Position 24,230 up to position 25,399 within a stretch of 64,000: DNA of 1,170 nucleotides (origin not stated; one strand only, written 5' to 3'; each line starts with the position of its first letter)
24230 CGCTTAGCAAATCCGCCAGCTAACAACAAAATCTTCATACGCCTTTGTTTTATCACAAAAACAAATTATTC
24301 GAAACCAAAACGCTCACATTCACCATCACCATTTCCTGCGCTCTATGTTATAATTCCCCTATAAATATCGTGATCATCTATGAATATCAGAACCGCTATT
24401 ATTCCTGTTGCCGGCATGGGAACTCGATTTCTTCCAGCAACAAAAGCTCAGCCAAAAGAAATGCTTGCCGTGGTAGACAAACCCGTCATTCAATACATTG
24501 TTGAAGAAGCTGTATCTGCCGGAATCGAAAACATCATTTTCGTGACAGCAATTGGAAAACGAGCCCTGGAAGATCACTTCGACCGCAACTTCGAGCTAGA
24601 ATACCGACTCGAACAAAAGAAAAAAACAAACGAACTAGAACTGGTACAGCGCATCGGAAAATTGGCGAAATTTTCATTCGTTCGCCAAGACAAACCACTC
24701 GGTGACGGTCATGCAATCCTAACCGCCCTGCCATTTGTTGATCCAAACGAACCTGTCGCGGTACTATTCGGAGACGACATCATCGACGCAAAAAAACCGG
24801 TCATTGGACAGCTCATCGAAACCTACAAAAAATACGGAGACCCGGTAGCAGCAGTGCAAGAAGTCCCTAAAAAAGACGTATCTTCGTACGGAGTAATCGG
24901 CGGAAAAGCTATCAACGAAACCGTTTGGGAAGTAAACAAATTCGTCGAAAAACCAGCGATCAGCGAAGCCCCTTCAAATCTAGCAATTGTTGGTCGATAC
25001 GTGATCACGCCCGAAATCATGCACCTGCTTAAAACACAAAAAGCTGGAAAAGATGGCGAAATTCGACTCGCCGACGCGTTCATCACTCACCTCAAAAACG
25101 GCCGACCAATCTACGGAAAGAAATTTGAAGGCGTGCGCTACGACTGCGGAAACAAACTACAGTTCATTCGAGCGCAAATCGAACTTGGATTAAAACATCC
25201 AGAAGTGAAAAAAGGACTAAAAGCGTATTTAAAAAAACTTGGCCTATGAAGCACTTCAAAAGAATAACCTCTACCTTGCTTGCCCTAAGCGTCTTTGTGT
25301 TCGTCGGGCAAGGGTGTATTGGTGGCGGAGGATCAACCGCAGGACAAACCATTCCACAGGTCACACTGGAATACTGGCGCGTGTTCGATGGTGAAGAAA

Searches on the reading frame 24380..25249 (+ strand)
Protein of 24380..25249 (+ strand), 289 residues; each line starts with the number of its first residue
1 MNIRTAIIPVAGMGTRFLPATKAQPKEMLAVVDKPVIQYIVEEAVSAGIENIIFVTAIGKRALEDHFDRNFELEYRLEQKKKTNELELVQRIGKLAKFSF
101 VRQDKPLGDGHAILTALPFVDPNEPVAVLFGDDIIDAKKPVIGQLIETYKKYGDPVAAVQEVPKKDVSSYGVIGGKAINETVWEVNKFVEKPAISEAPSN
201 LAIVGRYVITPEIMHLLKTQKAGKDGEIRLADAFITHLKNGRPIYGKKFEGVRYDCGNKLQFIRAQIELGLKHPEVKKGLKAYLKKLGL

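Call 71: search_protein_families(library=pfam, proteins=[window:24380-25249:+], max_evalue=0.001)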
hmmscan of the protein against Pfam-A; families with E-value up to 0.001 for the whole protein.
window:24380-25249:+ (289 aa): 2 families
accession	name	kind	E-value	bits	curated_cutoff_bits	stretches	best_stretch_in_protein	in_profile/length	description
PF00483.29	NTP_transferase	-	1.2e-26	94.3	21.2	1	6-266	2-239/245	Nucleotidyl transferase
PF12804.13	NTP_transf_3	-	2.2e-06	28.4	27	1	6-161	1-123/160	MobA-like NTP transferase domain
